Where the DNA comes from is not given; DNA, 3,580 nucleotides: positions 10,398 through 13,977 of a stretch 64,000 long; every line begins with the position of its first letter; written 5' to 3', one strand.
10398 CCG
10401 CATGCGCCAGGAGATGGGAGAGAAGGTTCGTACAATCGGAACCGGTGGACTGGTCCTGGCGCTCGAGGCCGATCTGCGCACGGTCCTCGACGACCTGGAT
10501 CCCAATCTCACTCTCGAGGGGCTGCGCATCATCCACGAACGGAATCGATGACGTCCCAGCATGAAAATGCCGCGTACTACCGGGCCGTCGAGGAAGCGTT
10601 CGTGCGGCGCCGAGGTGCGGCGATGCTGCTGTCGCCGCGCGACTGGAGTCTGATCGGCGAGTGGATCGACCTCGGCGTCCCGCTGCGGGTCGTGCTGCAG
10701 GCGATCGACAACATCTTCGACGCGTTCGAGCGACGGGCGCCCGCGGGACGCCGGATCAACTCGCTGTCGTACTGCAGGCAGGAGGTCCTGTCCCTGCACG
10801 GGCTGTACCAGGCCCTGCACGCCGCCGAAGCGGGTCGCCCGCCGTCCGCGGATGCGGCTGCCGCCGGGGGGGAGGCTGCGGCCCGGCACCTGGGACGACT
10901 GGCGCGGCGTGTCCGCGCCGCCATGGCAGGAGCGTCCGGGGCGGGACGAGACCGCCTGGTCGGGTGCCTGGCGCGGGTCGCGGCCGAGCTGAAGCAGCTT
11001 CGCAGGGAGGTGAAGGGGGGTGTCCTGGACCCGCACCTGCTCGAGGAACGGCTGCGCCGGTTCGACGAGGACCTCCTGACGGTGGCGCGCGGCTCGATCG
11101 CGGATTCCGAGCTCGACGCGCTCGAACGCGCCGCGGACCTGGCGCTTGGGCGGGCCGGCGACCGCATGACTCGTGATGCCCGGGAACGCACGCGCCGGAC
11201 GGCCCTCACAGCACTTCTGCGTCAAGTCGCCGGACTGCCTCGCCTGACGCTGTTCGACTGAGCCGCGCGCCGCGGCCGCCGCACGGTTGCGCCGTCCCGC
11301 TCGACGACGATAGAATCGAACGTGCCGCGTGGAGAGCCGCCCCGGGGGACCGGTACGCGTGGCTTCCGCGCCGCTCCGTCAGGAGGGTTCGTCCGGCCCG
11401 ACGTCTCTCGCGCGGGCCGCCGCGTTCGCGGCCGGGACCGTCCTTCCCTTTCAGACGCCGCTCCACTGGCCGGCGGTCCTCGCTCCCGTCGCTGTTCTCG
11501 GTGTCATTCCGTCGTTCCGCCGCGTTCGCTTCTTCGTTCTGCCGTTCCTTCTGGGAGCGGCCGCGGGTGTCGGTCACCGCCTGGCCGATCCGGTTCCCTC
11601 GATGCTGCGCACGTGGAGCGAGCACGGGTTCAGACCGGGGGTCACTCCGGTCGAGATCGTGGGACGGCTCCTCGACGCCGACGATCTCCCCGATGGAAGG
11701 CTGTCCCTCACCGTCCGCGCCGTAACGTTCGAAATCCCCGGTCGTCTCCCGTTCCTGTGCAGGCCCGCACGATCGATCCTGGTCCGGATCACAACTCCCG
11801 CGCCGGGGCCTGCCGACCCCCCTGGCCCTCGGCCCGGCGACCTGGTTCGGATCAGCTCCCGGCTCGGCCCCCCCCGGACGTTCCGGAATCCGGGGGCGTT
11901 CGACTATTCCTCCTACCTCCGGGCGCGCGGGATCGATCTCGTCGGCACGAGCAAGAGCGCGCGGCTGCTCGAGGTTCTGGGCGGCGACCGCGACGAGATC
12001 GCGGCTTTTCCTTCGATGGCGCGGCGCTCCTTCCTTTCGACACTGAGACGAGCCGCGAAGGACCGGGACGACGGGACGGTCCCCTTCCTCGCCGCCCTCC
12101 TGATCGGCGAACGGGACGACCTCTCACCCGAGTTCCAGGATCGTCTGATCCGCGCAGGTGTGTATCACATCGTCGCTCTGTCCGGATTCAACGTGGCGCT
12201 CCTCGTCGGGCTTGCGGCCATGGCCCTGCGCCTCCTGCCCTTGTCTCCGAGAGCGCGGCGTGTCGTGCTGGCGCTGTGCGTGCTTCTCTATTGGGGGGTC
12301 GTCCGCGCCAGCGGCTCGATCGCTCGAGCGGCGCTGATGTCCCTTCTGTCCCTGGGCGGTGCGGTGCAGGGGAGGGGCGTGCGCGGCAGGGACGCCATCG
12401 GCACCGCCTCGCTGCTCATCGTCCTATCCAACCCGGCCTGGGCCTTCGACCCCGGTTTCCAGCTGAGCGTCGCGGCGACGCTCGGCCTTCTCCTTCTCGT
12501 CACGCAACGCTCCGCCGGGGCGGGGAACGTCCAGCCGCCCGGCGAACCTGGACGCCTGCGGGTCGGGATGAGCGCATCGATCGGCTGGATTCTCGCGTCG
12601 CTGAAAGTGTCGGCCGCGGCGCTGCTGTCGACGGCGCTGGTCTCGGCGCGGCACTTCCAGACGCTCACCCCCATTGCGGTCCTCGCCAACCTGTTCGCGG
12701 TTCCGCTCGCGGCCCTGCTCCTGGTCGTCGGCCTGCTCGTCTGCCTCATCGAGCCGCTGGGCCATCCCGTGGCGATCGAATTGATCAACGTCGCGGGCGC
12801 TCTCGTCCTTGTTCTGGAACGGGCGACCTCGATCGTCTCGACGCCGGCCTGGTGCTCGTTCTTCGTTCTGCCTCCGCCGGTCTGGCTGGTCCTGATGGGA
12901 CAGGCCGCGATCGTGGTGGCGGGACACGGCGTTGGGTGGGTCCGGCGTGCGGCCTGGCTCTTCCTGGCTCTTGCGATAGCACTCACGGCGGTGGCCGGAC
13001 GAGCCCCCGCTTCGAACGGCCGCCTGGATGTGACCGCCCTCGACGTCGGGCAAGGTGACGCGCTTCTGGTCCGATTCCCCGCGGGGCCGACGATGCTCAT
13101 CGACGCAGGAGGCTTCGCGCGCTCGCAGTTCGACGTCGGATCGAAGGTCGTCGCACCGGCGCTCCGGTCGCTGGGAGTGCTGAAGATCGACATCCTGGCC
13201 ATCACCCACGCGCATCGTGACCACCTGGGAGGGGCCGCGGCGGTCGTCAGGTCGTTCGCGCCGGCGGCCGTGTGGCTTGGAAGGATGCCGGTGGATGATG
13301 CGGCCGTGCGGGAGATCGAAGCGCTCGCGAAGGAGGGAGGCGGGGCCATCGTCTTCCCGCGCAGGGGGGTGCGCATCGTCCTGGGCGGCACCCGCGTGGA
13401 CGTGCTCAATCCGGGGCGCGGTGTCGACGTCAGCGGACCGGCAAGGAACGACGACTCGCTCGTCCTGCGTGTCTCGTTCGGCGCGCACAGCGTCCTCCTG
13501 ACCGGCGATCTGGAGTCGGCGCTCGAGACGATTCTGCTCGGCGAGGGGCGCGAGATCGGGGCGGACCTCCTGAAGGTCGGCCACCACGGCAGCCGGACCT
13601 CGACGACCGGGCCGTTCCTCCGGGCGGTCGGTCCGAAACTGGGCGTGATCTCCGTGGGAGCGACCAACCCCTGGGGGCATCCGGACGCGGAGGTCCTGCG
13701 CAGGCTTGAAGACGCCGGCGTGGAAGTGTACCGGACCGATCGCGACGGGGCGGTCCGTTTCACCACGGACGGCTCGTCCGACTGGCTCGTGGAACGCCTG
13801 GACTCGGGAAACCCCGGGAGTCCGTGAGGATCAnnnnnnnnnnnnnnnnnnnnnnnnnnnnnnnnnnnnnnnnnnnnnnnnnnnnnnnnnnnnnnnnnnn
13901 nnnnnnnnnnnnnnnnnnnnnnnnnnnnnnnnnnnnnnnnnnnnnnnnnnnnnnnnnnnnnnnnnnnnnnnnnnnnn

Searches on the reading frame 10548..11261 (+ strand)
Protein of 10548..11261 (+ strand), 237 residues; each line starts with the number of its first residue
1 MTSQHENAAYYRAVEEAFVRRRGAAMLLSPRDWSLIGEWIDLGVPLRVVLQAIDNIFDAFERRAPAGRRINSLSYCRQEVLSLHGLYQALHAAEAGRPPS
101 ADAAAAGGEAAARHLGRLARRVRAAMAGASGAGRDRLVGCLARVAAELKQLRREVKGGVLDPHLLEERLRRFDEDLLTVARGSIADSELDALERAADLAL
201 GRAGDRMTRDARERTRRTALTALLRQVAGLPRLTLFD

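Call 8: search_protein_families(library=pfam, proteins=[window:10548-11261:+], max_evalue=0.001)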
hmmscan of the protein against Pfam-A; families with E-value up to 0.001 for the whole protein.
window:10548-11261:+ (237 aa): 0 families

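Call 39: search_protein_families(library=ncbifam, proteins=[window:10548-11261:+], max_evalue=0.001)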
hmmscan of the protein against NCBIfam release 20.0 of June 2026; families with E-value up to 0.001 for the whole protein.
window:10548-11261:+ (237 aa): 0 families

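Call 55: search_solved_structures(query=window:10548-11261:+, max_evalue=10)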
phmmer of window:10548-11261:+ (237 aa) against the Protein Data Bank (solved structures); distinct sequences matched with E-value up to 10: 3.
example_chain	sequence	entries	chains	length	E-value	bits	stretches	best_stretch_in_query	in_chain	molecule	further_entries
5hb0_B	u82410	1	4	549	0.29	14.1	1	37-157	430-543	Nucleoporin NUP170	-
7tbl_A5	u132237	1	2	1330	0.59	13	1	37-157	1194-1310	NUP155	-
9evs_1P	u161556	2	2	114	0.91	12.4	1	65-153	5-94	uL18m | Ribosomal protein L18e/L15P domain-containing protein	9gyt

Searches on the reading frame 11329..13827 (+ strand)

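Call 8: search_protein_families(library=pfam, proteins=[window:11329-13827:+], max_evalue=0.001)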
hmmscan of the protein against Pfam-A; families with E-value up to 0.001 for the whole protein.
window:11329-13827:+ (832 aa): 3 families
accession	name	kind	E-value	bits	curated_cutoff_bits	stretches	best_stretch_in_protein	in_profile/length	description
PF03772.21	Competence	-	1.9e-41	142.7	23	1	257-531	1-263/270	Competence protein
PF00753.33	Lactamase_B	-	1e-16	61.9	22.7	1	572-777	2-195/196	Metallo-beta-lactamase superfamily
PF13567.11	DUF4131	-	5.5e-16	59.1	31.6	1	45-212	5-163/165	Domain of unknown function (DUF4131)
